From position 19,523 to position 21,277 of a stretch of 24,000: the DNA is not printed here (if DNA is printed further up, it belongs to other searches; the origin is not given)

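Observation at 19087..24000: Translationally coupled SMC/Rad50-like ATPase plus two partner proteins: candidate condensin-like (Mks/Wadjet-like) or ABC-three-component defence module with non-canonical gene order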

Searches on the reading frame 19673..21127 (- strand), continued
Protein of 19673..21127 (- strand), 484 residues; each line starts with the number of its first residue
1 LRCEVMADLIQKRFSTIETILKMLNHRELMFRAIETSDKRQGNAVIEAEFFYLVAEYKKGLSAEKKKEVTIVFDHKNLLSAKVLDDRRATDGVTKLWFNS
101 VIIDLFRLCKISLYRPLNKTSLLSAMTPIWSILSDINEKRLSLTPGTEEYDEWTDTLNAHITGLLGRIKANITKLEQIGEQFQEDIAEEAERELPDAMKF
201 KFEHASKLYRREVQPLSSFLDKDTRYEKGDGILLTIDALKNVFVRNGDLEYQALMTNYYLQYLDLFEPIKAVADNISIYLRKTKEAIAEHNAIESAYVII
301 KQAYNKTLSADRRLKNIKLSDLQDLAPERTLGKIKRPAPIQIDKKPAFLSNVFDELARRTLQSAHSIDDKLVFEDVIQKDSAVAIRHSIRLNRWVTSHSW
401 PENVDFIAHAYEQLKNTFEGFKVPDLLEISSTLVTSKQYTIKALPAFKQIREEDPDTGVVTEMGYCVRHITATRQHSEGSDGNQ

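Call 59: find_encoding_contigs(protein=P0136, flank=8000, max_places=2)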
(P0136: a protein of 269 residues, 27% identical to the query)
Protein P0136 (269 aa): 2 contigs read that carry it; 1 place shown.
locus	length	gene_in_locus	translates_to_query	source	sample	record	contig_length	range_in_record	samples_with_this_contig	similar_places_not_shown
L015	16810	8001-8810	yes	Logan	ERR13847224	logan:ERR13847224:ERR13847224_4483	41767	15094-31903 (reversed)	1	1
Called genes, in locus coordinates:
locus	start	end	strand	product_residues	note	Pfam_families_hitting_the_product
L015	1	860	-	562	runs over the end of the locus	PF00128:Alpha-amylase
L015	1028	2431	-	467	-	PF07690:MFS_1, PF12832:MFS_1_like (weak), PF13347:MFS_2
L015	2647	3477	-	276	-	PF00753:Lactamase_B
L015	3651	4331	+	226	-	PF07452:CHRD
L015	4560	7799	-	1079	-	PF13582:Reprolysin_3 (weak)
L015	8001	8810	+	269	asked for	PF23947:DUF7281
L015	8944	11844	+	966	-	-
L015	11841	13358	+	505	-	-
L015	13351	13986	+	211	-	PF21980:MksE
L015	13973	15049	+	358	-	-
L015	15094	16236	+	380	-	PF00149:Metallophos, PF12850:Metallophos_2 (weak), PF12320:SbcD_C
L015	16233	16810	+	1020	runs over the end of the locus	PF13476:AAA_23, PF13555:AAA_29 (weak), PF13558:SbcC_Walker_B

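Call 68: search_solved_structures(query=A5, max_evalue=10, show_alignments=2)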
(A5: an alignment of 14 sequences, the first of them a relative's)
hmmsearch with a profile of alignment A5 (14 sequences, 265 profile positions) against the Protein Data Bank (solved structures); distinct sequences matched with E-value up to 10: 1.
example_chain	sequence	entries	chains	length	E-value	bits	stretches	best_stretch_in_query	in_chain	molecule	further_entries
4ir8_A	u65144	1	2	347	1.1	11.8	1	28-93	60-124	Sedoheptulose-1,7 bisphosphatase, putative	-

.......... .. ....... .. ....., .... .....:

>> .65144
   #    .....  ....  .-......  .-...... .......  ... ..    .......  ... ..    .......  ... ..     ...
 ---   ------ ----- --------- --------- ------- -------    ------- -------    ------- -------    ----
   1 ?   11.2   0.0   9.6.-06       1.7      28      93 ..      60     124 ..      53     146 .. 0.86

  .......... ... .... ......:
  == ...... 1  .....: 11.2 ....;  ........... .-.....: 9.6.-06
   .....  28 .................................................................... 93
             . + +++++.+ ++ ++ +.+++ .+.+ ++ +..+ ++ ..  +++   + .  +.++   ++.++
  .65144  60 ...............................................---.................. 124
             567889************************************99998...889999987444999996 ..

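Call 73: find_encoding_contigs(protein=P0133, flank=9000, max_places=2)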
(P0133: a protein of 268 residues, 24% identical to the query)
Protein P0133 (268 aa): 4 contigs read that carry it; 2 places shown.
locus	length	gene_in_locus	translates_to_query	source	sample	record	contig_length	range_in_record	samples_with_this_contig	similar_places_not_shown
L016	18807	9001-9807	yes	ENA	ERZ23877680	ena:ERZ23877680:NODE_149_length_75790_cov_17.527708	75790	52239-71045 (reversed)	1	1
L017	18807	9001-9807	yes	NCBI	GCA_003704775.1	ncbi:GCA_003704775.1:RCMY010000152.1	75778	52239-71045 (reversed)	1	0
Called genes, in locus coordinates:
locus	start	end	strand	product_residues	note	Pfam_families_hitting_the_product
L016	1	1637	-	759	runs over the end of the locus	PF21185:RecD_N, PF13086:AAA_11 (weak), PF13245:AAA_19, PF13604:AAA_30, PF01443:Viral_helicase1 (faint), PF05127:NAT10_TcmA_helicase, PF18335:SH3_13 (weak), PF13538:UvrD_C_2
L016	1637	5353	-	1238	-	PF00580:UvrD-helicase, PF13245:AAA_19, PF13361:UvrD_C, PF13538:UvrD_C_2 (weak)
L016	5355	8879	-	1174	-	PF04257:RecC_N, PF27451:RecC_4th, PF17946:RecC_C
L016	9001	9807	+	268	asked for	-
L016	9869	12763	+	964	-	-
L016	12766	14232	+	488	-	-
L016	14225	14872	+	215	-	PF21980:MksE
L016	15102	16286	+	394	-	PF00108:Thiolase_N, PF02803:Thiolase_C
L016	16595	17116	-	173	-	PF16694:Cytochrome_P460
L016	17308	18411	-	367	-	PF13795:HupE_UreJ_2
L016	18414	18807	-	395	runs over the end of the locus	-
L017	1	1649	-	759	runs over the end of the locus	PF21185:RecD_N, PF13086:AAA_11 (weak), PF13245:AAA_19, PF13604:AAA_30, PF01443:Viral_helicase1 (faint), PF05127:NAT10_TcmA_helicase, PF18335:SH3_13 (weak), PF13538:UvrD_C_2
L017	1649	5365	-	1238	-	PF00580:UvrD-helicase, PF13245:AAA_19, PF13361:UvrD_C, PF13538:UvrD_C_2 (weak)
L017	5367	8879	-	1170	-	PF04257:RecC_N, PF27451:RecC_4th, PF17946:RecC_C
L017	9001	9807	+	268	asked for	-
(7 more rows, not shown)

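Call 74: find_encoding_contigs(protein=P0139, flank=9000, max_places=2)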
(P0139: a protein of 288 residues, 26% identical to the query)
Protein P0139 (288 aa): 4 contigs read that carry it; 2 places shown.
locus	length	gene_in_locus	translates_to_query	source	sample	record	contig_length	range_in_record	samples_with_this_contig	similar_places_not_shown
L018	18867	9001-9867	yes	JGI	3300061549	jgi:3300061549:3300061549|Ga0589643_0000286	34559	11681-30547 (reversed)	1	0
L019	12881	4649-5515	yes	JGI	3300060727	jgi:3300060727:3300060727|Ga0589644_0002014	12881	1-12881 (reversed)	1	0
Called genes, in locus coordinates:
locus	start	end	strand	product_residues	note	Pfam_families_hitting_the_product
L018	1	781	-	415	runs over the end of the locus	PF00155:Aminotran_1_2, PF00266:Aminotran_5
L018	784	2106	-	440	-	PF19295:SufBD_N, PF01458:SUFBD_core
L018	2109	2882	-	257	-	PF00005:ABC_tran, PF02463:SMC_N (faint)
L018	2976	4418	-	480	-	PF19295:SufBD_N, PF01458:SUFBD_core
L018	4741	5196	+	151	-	PF02082:Rrf2, PF03444:WHD_HrcA (weak)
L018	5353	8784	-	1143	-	PF13582:Reprolysin_3 (weak)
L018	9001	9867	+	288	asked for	-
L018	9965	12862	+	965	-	-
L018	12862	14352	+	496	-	-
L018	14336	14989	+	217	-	PF21980:MksE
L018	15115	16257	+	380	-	PF00149:Metallophos, PF12850:Metallophos_2 (weak), PF12320:SbcD_C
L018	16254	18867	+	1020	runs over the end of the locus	PF13476:AAA_23, PF13555:AAA_29 (weak), PF13558:SbcC_Walker_B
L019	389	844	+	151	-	PF02082:Rrf2, PF03444:WHD_HrcA (weak)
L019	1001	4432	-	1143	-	PF13582:Reprolysin_3 (weak)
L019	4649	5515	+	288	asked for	-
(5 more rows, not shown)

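Call 88: search_dna_similar(query=window:19676-21112:-, collection=plasmids, mode=protein, max_rows=15, max_evalue=0.001)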
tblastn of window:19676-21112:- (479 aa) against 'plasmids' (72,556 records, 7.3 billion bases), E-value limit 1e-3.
Records with a match: 1; places in all: 1; records where one place covers at least 80% of the query: 0.
Best place of each record, by identity: <60% 1.
By first word of the organism name: Photobacterium 1.
By predicted mobility (MOB-suite, as given by PLSDB): non-mobilizable 1.
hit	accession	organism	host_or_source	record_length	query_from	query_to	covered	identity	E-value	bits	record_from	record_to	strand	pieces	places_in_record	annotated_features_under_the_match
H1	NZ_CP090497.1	Photobacterium damselae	Seriola lalandi,Cell culture,Caudal ...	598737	7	320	66%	20.4%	1e-4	52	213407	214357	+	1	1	hypothetical protein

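Call 89: search_dna_similar(query=window:19676-21112:-, collection=phages, mode=protein, max_rows=10, max_evalue=0.001)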
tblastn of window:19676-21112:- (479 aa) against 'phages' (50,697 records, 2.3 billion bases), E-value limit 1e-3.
No match.

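Call 90: get_annotated_region(hit=H1, flank=7000)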
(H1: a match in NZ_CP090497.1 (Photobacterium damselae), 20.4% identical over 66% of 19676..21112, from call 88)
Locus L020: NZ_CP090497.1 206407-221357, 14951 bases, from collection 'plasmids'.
description: Photobacterium damselae subsp. damselae strain AS-15-0759-2 plasmid p1_508, complete sequence
organism: Photobacterium damselae (NCBI taxid 85581)
taxonomy: Bacteria; Pseudomonadota; Gammaproteobacteria; Vibrionales; Vibrionaceae; Photobacterium; Photobacterium damselae
host: -; source: Seriola lalandi,Cell culture,Caudal Kidney,fish; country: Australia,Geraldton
typing (MOB-suite, as given by PLSDB): non-mobilizable
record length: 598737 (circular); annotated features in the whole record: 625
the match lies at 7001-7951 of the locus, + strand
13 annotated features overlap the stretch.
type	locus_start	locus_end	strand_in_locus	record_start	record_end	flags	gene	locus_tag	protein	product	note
CDS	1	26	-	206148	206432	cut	-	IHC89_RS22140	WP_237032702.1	hypothetical protein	-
CDS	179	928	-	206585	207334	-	-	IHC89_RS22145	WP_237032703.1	hypothetical protein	-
CDS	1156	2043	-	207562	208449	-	-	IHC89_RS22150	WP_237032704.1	hypothetical protein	-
CDS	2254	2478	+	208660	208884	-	-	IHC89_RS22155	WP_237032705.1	hypothetical protein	-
CDS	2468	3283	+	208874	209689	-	-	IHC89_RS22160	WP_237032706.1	hypothetical protein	-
CDS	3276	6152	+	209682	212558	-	-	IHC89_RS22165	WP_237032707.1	hypothetical protein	-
CDS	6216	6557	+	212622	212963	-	-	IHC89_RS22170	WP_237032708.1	DUF5406 family protein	-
CDS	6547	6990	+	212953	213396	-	-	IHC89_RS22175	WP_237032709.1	hypothetical protein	-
CDS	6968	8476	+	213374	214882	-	-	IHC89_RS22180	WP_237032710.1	hypothetical protein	-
CDS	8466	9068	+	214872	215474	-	-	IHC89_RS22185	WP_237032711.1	hypothetical protein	-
CDS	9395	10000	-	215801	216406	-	-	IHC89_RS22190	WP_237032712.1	hypothetical protein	-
CDS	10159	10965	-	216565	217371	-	-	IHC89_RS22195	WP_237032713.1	hypothetical protein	-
CDS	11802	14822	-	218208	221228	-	-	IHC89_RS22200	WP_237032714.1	HD domain-containing protein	-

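Call 91: search_protein_families(library=pfam, proteins=[L020:2468-3283:+, L020:3276-6152:+, L020:6216-6557:+, L020:6547-6990:+, L020:6968-8476:+, L020:8466-9068:+, L020:2254-2478:+], max_evalue=0.01)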
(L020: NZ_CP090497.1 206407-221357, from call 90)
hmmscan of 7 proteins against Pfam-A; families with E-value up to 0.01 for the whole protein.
L020:2468-3283:+ (271 aa): 0 families

L020:3276-6152:+ (958 aa): 1 family
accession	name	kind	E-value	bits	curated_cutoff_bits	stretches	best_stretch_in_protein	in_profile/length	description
PF10498.14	IFT57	-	0.0096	15.4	40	0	296-363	265-332/360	Intra-flagellar transport protein 57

L020:6216-6557:+ (113 aa): 1 family
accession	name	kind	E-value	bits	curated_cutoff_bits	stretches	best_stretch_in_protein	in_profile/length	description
PF17400.7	DUF5406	-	3.3e-07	31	25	1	17-61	13-57/116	Family of unknown function (DUF5406)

L020:6547-6990:+ (147 aa): 0 families

L020:6968-8476:+ (502 aa): 0 families

L020:8466-9068:+ (200 aa): 1 family
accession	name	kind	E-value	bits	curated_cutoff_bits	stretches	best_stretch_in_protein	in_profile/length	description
PF21980.2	MksE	-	6.4e-10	40.1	27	1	27-195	5-163/163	Condensin complex protein MksE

L020:2254-2478:+ (74 aa): 0 families
